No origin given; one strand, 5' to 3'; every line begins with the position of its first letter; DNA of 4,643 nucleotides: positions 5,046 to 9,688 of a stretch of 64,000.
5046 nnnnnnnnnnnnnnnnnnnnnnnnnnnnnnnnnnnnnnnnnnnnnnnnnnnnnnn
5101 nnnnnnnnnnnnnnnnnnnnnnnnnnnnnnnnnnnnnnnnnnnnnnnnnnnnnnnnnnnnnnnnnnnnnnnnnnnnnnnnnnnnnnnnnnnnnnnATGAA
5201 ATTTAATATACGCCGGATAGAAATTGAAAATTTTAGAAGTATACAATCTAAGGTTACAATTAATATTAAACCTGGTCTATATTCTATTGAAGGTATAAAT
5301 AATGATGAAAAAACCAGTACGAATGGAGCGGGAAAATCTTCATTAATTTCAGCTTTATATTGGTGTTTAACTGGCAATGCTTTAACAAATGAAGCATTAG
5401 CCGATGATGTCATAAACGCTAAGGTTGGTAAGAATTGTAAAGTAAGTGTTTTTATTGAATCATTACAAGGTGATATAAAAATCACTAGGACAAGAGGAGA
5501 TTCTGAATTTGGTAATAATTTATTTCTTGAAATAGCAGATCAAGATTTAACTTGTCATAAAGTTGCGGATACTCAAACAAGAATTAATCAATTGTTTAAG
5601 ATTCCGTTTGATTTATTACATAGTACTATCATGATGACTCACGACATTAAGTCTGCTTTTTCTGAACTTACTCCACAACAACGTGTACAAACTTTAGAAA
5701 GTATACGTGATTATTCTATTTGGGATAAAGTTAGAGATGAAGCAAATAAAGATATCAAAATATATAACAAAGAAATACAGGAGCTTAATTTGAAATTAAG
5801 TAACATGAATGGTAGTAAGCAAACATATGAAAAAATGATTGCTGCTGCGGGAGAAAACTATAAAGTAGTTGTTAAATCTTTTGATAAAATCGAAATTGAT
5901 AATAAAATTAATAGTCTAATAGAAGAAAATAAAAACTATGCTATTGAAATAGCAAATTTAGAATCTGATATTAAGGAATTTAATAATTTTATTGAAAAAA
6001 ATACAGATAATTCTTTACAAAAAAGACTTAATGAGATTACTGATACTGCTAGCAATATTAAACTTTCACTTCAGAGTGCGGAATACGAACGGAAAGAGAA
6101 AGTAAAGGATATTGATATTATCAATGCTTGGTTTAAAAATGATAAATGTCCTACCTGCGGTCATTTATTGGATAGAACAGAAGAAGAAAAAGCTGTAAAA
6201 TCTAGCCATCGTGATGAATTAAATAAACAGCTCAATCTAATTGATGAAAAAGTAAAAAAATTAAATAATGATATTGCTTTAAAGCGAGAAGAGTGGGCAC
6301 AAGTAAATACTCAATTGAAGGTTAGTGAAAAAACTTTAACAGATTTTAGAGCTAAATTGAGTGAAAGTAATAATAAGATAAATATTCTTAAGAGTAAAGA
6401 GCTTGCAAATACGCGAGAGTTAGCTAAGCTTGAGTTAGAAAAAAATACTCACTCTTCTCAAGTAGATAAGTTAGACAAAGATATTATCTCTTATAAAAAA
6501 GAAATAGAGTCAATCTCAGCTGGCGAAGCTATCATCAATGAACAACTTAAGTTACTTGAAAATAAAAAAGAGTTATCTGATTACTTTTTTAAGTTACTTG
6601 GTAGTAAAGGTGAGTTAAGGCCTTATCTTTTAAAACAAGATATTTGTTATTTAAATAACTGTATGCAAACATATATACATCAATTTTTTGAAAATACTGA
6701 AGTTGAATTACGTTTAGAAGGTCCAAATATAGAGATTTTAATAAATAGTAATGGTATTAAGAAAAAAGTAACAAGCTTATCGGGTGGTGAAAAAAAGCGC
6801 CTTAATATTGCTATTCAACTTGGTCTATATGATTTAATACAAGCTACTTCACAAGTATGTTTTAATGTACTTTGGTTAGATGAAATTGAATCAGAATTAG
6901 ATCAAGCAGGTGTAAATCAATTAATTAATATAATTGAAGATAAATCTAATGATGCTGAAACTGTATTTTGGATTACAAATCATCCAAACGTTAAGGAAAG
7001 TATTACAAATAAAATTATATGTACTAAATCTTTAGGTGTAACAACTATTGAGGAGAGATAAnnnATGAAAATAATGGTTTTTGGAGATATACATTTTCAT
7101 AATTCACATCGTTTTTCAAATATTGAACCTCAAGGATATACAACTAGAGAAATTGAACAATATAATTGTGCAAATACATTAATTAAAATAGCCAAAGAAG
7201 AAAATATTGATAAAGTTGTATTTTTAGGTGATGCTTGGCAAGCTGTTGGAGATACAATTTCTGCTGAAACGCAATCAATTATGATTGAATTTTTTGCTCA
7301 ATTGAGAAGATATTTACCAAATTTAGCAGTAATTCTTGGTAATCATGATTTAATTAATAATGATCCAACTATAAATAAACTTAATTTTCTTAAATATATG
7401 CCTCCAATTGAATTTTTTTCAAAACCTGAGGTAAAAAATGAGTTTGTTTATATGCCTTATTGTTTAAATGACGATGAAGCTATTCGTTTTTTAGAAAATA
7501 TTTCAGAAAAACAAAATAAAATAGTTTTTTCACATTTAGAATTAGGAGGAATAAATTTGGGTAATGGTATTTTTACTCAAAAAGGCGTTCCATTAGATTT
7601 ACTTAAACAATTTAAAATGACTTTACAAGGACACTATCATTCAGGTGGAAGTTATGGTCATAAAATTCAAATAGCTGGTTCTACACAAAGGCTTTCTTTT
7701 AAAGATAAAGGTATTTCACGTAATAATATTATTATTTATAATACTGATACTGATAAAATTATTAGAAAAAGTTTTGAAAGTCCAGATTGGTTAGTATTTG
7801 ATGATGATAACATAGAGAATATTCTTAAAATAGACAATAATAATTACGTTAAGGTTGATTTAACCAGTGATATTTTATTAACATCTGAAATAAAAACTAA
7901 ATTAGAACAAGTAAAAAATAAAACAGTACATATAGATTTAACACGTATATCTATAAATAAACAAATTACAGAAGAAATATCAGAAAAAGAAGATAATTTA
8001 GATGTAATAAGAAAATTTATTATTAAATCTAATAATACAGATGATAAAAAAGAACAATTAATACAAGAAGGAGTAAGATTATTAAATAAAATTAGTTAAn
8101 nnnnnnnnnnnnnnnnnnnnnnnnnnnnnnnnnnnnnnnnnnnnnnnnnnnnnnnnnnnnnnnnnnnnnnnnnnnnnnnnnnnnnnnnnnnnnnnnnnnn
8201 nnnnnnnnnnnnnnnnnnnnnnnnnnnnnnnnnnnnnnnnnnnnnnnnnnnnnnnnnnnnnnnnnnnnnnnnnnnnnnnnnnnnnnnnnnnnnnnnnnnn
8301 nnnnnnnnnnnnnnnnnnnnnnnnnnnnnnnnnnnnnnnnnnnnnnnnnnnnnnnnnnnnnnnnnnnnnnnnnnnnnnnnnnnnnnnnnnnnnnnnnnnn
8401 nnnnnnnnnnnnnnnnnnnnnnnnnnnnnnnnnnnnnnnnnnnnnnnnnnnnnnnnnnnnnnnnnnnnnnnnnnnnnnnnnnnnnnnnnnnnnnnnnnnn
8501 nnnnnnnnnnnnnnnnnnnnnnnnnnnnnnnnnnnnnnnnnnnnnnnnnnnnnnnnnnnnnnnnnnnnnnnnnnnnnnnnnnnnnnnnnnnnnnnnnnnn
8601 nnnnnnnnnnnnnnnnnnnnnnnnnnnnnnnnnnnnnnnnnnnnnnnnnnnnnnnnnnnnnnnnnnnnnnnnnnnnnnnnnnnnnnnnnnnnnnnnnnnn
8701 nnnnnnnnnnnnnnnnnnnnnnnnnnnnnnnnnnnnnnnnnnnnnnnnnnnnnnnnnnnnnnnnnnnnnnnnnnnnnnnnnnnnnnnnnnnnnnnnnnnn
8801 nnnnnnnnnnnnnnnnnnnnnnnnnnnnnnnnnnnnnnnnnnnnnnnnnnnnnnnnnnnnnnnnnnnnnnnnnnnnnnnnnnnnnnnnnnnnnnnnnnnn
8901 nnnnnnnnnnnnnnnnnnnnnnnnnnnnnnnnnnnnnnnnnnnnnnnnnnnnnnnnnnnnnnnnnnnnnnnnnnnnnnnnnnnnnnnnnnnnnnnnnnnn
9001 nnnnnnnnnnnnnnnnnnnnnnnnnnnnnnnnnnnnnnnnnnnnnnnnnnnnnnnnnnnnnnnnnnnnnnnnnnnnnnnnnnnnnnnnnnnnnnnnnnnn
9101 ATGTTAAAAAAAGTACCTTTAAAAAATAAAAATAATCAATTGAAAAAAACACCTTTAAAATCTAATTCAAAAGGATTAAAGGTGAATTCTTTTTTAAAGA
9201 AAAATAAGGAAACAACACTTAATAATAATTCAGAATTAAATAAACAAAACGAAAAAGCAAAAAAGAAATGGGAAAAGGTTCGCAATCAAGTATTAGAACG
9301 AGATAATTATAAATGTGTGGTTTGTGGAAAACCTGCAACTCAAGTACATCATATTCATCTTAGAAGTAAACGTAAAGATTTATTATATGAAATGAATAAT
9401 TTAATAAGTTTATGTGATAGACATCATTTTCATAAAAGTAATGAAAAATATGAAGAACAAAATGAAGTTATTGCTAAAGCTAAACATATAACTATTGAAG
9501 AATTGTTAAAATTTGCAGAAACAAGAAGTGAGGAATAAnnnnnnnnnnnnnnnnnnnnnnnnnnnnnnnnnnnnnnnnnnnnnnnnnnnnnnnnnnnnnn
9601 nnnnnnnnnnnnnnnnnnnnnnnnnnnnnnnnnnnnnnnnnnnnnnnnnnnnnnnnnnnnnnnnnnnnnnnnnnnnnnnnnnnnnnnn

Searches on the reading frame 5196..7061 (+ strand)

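Call 7: search_protein_families(library=phrogs, proteins=[window:5196-7061:+], max_evalue=0.001)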
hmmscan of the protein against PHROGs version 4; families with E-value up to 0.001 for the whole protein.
window:5196-7061:+ (621 aa): 4 families
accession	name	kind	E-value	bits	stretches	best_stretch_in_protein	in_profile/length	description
phrog_77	-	DNA, RNA and nucleotide metabolism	3.3e-74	252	1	1-620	294-954/967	SbcC-like subunit of palindrome specific endonuclease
phrog_21388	-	DNA, RNA and nucleotide metabolism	1.1e-16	62.1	1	4-119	3-118/126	exonuclease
phrog_1499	-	unknown function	3.3e-06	27.6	1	1-306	1-252/427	-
phrog_293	-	moron, auxiliary metabolic gene and host takeover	4.1e-06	26.1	1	517-608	539-619/1058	ABC transporter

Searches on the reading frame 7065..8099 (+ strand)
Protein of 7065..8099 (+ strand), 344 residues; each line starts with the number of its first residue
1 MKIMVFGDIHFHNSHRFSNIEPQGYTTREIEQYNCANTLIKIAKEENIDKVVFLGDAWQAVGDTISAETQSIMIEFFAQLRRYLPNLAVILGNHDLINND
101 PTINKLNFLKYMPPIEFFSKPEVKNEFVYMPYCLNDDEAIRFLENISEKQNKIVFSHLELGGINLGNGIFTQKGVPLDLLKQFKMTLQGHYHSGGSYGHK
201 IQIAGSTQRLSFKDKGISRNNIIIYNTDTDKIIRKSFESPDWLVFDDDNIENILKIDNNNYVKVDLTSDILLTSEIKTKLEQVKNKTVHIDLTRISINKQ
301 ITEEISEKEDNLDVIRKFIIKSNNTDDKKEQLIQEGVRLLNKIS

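Call 7: search_protein_families(library=phrogs, proteins=[window:7065-8099:+], max_evalue=0.001)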
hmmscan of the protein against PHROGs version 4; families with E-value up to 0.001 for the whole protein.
window:7065-8099:+ (344 aa): 2 families
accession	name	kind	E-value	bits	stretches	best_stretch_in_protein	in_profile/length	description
phrog_100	-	DNA, RNA and nucleotide metabolism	9e-36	124.7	1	1-342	29-374/989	SbcD-like subunit of palindrome specific endonuclease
phrog_1649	-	other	1.4e-07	31.5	1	1-103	36-112/308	metallo-phosphoesterase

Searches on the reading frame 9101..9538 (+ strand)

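Call 7: search_protein_families(library=phrogs, proteins=[window:9101-9538:+], max_evalue=0.001)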
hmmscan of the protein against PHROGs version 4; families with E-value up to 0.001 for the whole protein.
window:9101-9538:+ (145 aa): 23 families
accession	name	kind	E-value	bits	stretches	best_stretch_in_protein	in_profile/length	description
phrog_144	-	DNA, RNA and nucleotide metabolism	4e-17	63.4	1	45-134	60-152/175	HNH endonuclease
phrog_589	-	DNA, RNA and nucleotide metabolism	5.8e-16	59.8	1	17-116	54-142/179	HNH endonuclease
phrog_119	-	DNA, RNA and nucleotide metabolism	7.7e-15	55.6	1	26-128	161-271/443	HNH endonuclease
phrog_4581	-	head and packaging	2.9e-12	47.7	1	54-132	50-128/395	terminase small subunit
phrog_333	-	DNA, RNA and nucleotide metabolism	3.1e-12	47.8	1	48-121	12-87/138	HNH endonuclease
phrog_8048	-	DNA, RNA and nucleotide metabolism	2.2e-11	44.5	1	38-111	145-224/273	HNH endonuclease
phrog_5956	-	DNA, RNA and nucleotide metabolism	4.3e-11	43.6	1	47-130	37-125/138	HNH endonuclease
phrog_8446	-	DNA, RNA and nucleotide metabolism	1.3e-10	42.3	1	53-118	124-199/211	HNH endonuclease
phrog_7785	-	DNA, RNA and nucleotide metabolism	2.1e-10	41.8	1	49-128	50-127/147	HNH endonuclease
phrog_24030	-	DNA, RNA and nucleotide metabolism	5.8e-10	40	1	58-112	7-62/342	RNA ligase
phrog_1271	-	DNA, RNA and nucleotide metabolism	2.2e-09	38.2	1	41-128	247-329/361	HNH endonuclease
phrog_2323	-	DNA, RNA and nucleotide metabolism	7.6e-09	36.5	1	42-123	9-93/113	HNH endonuclease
phrog_740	-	DNA, RNA and nucleotide metabolism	6.7e-08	32.9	1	43-117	12-87/332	HNH endonuclease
phrog_7370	-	DNA, RNA and nucleotide metabolism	3.3e-07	31.4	1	57-130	29-105/115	HNH endonuclease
phrog_2214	-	DNA, RNA and nucleotide metabolism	1.3e-06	28.8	1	31-119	160-243/429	HNH endonuclease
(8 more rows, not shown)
